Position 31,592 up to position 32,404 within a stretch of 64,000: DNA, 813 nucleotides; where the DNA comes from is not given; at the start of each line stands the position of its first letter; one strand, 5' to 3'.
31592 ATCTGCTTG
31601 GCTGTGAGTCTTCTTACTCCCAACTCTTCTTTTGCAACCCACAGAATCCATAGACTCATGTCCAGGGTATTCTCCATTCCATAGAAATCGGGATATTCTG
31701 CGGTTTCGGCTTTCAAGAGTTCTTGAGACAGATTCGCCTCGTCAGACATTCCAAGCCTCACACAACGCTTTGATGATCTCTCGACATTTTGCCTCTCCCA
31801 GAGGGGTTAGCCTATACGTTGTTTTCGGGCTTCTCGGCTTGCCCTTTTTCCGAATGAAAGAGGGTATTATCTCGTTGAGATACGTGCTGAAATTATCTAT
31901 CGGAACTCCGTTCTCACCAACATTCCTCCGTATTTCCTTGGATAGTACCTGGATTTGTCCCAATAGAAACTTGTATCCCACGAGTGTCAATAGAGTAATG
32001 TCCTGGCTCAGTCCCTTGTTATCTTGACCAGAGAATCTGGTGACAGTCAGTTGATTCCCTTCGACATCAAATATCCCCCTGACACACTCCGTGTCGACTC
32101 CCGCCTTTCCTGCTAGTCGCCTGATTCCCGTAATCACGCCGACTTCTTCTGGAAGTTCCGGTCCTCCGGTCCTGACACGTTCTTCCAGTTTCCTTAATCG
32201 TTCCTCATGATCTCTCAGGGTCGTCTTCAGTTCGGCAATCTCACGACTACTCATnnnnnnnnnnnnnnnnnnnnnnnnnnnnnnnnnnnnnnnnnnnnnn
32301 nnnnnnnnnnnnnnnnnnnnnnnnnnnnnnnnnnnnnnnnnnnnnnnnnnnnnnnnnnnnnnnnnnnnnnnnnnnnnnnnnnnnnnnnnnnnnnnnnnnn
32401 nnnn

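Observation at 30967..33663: Candidate undescribed system: translationally coupled A-B-C operon of wHTH paralogues ending in a PLD-like effector, plus a divergent fourth paralogue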

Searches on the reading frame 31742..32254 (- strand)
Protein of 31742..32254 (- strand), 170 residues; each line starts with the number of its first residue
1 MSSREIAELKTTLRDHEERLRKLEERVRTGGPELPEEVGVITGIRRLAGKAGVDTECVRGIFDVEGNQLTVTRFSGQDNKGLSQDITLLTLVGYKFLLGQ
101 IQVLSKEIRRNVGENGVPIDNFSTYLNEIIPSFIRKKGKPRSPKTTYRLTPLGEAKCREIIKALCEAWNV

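Call 4: search_protein_families(library=pfam, proteins=[window:31742-32254:-], max_evalue=1)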
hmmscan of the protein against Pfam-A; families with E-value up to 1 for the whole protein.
window:31742-32254:- (170 aa): 3 families
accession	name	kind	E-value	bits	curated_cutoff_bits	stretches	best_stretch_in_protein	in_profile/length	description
PF18548.6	MetOD2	-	0.043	14.2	30.6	1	3-29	60-86/88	Metanogen output domain 2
PF13601.12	HTH_34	-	0.058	14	27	1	134-166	46-78/80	Winged helix DNA-binding domain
PF23159.1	WH_Rok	-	0.17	12.5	27.6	1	104-129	17-43/58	Repressor Rok winged helix domain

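Call 5: search_protein_families(library=padloc, proteins=[window:31742-32254:-], max_evalue=1)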
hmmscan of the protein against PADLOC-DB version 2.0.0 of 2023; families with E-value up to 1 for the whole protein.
window:31742-32254:- (170 aa): 0 families

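Call 6: search_protein_families(library=ncbifam, proteins=[window:31742-32254:-], max_evalue=1)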
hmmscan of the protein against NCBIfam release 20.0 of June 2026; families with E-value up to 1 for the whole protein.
window:31742-32254:- (170 aa): 4 families
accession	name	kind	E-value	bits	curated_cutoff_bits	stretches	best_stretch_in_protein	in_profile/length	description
NF051479.1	OKP-B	exception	0.1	11.8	645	1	109-148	148-187/286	OKP-B family broad-spectrum class A beta-lactamase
NF000265.2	OKP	exception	0.11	11.7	620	1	109-148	148-187/286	OKP family broad-spectrum class A beta-lactamase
NF012143.0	SHV_LEN_OKP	exception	0.19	10.9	535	1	108-148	146-186/285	SHV/LEN/OKP family class A beta-lactamase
NF052571.1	OKP-A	exception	0.2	10.8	650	1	109-148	148-187/286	OKP-A family broad-spectrum class A beta-lactamase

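Call 7: search_protein_families(library=phrogs, proteins=[window:31742-32254:-], max_evalue=1)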
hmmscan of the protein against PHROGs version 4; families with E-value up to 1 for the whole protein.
window:31742-32254:- (170 aa): 3 families
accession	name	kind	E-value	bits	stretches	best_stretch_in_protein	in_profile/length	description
phrog_5225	-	unknown function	0.012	17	1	3-26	41-65/92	-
phrog_15236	-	unknown function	0.3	12.3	1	4-26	13-35/122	-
phrog_1193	-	other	0.78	10.8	1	5-26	7-28/76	hemolysin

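Call 41: search_solved_structures(query=A3, max_evalue=10)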
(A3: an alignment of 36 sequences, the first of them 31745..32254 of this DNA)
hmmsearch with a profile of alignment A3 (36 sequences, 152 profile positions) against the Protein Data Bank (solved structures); distinct sequences matched with E-value up to 10: 22.
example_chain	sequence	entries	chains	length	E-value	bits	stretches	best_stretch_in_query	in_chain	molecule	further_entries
6tj1_A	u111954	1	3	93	0.0019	21.3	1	5-52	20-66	De novo designed WSHC6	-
6tms_G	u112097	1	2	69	0.016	18.3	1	8-52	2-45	a novel designed pore protein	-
6tms_A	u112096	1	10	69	0.026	17.7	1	8-52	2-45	a novel designed pore protein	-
3vop_A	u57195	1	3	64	0.072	16.2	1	7-43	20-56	Protein A27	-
4lin_A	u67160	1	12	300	0.13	15.3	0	6-33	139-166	Tail needle protein gp26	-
4l9t_A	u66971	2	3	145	0.16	15.1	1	73-141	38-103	MepR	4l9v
5fb2_A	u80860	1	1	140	0.17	15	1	73-141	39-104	MarR family regulatory protein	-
3eco_A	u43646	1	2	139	0.17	15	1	73-141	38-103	MepR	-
4l9j_A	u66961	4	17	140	0.17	15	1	73-141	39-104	MepR | MarR family regulatory protein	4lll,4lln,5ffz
4ld5_A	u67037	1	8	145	0.18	14.9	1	73-141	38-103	MepR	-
4l9n_A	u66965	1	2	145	0.2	14.7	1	73-140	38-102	MepR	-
5ffx_A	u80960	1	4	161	0.21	14.7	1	73-141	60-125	MarR family regulatory protein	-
5f6f_A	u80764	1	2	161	0.23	14.6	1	73-141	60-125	MarR family regulatory protein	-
3wp8_A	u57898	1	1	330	0.31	14.2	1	6-72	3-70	Trimeric autotransporter adhesin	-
1zxa_A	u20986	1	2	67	0.53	13.4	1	5-35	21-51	cGMP-dependent protein kinase 1, alpha isozyme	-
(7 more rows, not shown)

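Call 55: find_homologous_proteins(query=A3, max_evalue=0.001)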
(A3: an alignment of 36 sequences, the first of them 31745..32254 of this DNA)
Query A3 (36 sequences) (170 aa, profile of the alignment): 40 proteins with E <= 0.001 among 4679 candidates.
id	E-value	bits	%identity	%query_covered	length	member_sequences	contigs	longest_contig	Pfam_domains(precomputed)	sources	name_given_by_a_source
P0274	2.3e-31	127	48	96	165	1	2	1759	-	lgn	-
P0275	3.2e-31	126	100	100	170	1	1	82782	-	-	-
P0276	7.4e-31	125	49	96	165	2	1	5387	-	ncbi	-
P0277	1.0e-30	125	-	-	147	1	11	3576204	-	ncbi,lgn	ncbi:MAG: hypothetical protein WED07_06505 [Candidatus Freyarchaeum deiterrae]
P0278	1.3e-30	124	47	96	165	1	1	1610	-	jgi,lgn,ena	-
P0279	2.5e-30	123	46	96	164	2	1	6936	-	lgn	-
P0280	6.1e-30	122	51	96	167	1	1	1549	-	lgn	-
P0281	7.4e-30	122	51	96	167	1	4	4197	-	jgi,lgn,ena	-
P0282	1.5e-28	117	51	96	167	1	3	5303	-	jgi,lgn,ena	-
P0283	1.7e-28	117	51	97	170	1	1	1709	-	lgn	-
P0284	2.8e-27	113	47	99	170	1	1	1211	-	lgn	-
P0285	5.9e-27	112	48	96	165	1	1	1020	-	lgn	-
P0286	6.4e-27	112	47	96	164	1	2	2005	-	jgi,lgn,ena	jgi:hypothetical protein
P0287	1.1e-26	111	-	-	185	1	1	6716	-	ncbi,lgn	-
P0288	5.9e-26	109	47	95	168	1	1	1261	-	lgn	-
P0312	7.9e-10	57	-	-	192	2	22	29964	-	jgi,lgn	-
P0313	1.7e-9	56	-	-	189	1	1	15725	-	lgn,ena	-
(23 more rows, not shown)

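Call 59: find_encoding_contigs(protein=P0312, flank=5000, max_places=4)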
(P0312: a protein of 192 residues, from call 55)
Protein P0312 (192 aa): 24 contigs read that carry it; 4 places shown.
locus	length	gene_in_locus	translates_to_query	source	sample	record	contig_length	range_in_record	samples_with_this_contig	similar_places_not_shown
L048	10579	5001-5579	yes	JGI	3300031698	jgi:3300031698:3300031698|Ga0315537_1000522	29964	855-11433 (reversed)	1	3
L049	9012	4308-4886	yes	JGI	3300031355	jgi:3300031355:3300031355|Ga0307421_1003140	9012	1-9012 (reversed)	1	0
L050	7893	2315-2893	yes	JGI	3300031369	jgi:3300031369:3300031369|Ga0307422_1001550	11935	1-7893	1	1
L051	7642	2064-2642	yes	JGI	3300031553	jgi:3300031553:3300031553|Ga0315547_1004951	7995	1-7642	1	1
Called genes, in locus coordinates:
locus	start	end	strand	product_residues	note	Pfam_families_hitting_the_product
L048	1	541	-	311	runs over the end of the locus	-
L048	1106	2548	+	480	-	-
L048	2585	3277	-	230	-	PF03853:YjeF_N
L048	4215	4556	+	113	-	-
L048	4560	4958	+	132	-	-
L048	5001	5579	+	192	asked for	-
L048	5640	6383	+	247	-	PF27235:AF_1680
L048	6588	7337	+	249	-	PF01975:SurE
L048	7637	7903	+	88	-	PF00312:Ribosomal_S15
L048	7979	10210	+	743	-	PF01138:RNase_PH, PF03725:RNase_PH_C, PF03726:PNPase (faint), PF01138:RNase_PH, PF00013:KH_1, PF00575:S1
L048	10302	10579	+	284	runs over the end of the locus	PF00512:HisKA, PF02518:HATPase_c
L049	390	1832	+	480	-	-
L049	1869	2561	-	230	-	PF03853:YjeF_N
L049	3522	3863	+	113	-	-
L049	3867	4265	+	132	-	-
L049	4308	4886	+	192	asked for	-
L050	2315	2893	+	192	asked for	-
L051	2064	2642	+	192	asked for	-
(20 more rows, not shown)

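Call 60: find_encoding_contigs(protein=P0313, flank=5000, max_places=2)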
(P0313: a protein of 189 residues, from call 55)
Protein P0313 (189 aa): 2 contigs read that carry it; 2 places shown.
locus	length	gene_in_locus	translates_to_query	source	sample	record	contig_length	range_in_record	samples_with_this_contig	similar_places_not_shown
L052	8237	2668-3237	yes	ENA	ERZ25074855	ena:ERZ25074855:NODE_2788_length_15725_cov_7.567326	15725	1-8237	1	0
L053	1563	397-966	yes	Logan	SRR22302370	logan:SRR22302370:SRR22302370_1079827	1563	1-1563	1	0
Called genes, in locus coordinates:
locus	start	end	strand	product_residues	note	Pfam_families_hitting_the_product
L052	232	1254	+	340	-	PF08240:ADH_N, PF16912:Glu_dehyd_C, PF00107:ADH_zinc_N, PF13602:ADH_zinc_N_2 (weak)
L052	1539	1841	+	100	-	-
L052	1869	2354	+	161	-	PF00837:T4_deiodinase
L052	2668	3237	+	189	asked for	-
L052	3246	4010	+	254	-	-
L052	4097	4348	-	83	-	-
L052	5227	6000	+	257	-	-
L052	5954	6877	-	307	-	PF00795:CN_hydrolase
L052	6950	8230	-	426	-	PF03952:Enolase_N, PF00113:Enolase_C, PF13378:MR_MLE_C (faint)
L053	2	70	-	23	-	?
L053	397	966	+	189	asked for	-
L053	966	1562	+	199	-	?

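Call 63: search_protein_families(library=pfam, proteins=[L048:4215-4553:+, L048:4560-4955:+, L048:5001-5576:+, L048:5640-6380:+, L052:3246-4007:+, L052:5227-5997:+], max_evalue=0.1)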
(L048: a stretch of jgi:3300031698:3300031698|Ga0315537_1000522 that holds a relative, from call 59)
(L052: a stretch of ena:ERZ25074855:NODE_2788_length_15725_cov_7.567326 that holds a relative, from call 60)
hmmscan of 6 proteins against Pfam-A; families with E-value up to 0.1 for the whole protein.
L048:4215-4553:+ (113 aa): 0 families

L048:4560-4955:+ (132 aa): 0 families

L048:5001-5576:+ (192 aa): 0 families

L048:5640-6380:+ (247 aa): 1 family
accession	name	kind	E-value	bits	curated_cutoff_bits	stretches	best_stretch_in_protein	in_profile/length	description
PF10363.15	RTP1_C1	-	0.077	13.5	25.9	0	99-178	9-89/112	Required for nuclear transport of RNA pol II C-terminus 1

L052:3246-4007:+ (254 aa): 0 families

L052:5227-5997:+ (257 aa): 0 families

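Call 65: predict_structure(alignment_id=A5)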
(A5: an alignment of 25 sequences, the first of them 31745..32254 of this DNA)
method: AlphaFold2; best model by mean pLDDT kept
length: 170 residues; sequences in the alignment: 25
mean_pLDDT: 88.5   pTM: 0.73
mean pLDDT of the five models: 88.5, 88.1, 87.9, 87.8, 87.5
residues with pLDDT >= 90: 121; 70-90: 33; 50-70: 9; < 50: 7
segments of 3 or more residues with pLDDT < 50: 30-35
pLDDT, mean of each block of 10 residues (from residue 1): 86 91 68 56 92 93 91 89 96 94 95 93 94 92 93 97 84
secondary structure, 60 per line:
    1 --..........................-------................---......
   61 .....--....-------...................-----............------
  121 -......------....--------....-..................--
elements in order: H3-28 H36-51 H55-61 E62-65 E68-71 H79-97 H105-114 H122-127 E134-137 E146-149 H151-168

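Call 73: fold_search(model_id=the predicted structure, library=pdb)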
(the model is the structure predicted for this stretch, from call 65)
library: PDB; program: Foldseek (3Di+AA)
matches with E <= 10: 626; with E <= 0.001: 0
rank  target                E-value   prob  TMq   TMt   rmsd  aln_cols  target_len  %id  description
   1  2co5_B                1.4e-02  1.00  0.40  0.67   4.3        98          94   14  F93 FROM STIV, a winged-helix DNA-binding protein (released 2006-05-31)
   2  5hlg_D                5.9e-02  0.94  0.35  0.42  11.9       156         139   10  Structure of reduced AbfR bound to DNA (released 2017-01-25)
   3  4gxo_B                7.0e-02  0.97  0.34  0.41   4.1        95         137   13  Crystal structure of Staphylococcus aureus protein SarZ mutant C13E (released 2012-09-26)
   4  9gjw_A                7.5e-02  0.99  0.35  0.15   4.7       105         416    8  OCCM maturation intermediate stalled with an Arginine Finger mutation in Mcm2 (released 2025-03-05)
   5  5hlg_C                7.5e-02  0.92  0.35  0.43  11.8       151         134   10  Structure of reduced AbfR bound to DNA (released 2017-01-25)
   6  5hlg_B                8.4e-02  0.91  0.35  0.41  11.8       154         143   10  Structure of reduced AbfR bound to DNA (released 2017-01-25)
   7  7el3_A                8.9e-02  0.97  0.36  0.43   9.0       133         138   12  Crystal structure of HpaR-DNA complex from Acinetobacter baumannii (released 2022-01-19)
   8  5hlh_F                8.9e-02  0.93  0.37  0.44  11.7       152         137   10  Crystal structure of the overoxidized AbfR bound to DNA (released 2017-01-25)
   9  1tbx_B                1.0e-01  0.98  0.37  0.65   4.8        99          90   13  Crystal structure of SSV1 F-93 (released 2004-07-13)
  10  3cjn                  1.0e-01  0.96  0.36  0.41   8.8       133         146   11  Crystal structure of transcriptional regulator, MarR family, from Silicibacter pomeroyi (released 2008-03-25)
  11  5hli_B                1.0e-01  0.92  0.36  0.44  11.5       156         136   10  Structure of Disulfide formed AbfR (released 2017-01-25)
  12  5hlh_A                1.0e-01  0.91  0.36  0.45  12.4       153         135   10  Crystal structure of the overoxidized AbfR bound to DNA (released 2017-01-25)
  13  5hlh_B                1.0e-01  0.91  0.37  0.44  12.2       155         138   10  Crystal structure of the overoxidized AbfR bound to DNA (released 2017-01-25)
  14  5hlg_H                1.0e-01  0.90  0.35  0.42  11.8       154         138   10  Structure of reduced AbfR bound to DNA (released 2017-01-25)
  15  5hlh_D                1.1e-01  0.90  0.35  0.43  11.8       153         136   10  Crystal structure of the overoxidized AbfR bound to DNA (released 2017-01-25)
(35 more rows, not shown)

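Call 76: find_related_loci(query=A6, collection=metagenome_contigs, flank=4000)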
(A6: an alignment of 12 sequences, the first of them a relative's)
Query A6 (192 aa) in metagenome_contigs; peptide patterns used: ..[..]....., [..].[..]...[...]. (x = any residue, [..] = any of these).
402 stretches matched a pattern; 209 encode a relative of the query (tblastn E <= 1e-3); the best 80 are kept; 80 distinct loci.
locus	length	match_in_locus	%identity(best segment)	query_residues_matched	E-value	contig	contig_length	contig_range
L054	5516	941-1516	100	1-192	9e-127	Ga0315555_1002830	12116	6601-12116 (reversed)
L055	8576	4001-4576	100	1-192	9e-127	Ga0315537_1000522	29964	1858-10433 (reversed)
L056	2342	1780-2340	100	1-187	8e-131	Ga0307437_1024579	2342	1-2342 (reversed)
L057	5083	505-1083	80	1-192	5e-89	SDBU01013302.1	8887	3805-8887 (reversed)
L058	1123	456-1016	49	6-192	2e-56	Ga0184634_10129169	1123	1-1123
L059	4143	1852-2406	48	6-192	4e-51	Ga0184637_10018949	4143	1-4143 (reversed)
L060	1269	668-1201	46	1-185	2e-52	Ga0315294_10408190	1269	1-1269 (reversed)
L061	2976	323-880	45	6-190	2e-49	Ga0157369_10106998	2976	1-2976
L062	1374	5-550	48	6-190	3e-51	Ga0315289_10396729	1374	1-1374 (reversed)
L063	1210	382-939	42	6-190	2e-51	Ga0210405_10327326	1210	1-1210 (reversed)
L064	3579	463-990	46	5-188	7e-49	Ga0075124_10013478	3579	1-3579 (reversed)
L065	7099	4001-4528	46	5-188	8e-49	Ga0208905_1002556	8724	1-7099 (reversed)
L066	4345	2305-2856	48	6-191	1e-48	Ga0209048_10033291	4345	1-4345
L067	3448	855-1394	44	6-187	9e-48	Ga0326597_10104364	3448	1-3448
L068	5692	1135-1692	46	8-192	3e-47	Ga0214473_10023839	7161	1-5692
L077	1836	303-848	44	5-191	5e-47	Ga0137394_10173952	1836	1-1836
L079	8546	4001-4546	44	6-186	6e-46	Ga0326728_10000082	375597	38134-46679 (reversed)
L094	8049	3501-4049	45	6-191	4e-42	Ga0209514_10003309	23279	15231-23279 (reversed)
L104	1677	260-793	38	5-186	2e-38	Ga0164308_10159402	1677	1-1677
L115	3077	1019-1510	39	29-192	1e-34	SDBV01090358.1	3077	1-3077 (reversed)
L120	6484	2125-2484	45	69-185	8e-30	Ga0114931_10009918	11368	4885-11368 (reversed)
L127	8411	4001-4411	41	47-191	2e-28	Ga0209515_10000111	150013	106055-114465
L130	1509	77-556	42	35-188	9e-28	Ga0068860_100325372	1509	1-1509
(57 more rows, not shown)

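Call 80: search_protein_families(library=padloc, proteins=[L052:3246-4007:+, L079:4570-5337:+, L048:5640-6380:+, L077:876-1622:+, L094:4056-4769:+, L104:800-1579:+, L115:1510-2241:+, L120:2521-3243:+, L127:4383-5000:+, L130:531-1340:+], max_evalue=0.01)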
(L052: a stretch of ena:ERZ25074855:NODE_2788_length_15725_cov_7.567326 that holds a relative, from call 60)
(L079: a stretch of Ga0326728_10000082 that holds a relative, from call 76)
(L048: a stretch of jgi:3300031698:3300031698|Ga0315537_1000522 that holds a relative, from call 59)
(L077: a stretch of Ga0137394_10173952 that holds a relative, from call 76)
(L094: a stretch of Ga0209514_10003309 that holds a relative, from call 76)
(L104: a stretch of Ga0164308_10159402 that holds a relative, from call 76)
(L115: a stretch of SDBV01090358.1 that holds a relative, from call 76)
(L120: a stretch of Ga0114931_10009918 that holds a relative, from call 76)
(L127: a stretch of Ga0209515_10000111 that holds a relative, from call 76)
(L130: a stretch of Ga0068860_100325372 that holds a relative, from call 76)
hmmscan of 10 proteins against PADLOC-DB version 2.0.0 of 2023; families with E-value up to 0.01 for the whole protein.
L052:3246-4007:+ (254 aa): 0 families

L079:4570-5337:+ (256 aa): 0 families

L048:5640-6380:+ (247 aa): 0 families

L077:876-1622:+ (249 aa): 0 families

L094:4056-4769:+ (238 aa): 0 families

L104:800-1579:+ (260 aa): 0 families

L115:1510-2241:+ (244 aa): 0 families

L120:2521-3243:+ (241 aa): 0 families

L127:4383-5000:+ (206 aa): 0 families

L130:531-1340:+ (270 aa): 1 family
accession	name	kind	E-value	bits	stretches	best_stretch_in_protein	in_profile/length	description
PDLC04108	PD-T7-3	-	0.00021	18.7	1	131-169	11-49/432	-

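Call 81: search_solved_structures(query=L052:3246-4007:+, max_evalue=10)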
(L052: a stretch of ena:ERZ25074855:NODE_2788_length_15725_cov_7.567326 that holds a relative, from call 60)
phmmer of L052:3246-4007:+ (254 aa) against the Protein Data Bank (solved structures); distinct sequences matched with E-value up to 10: 0.
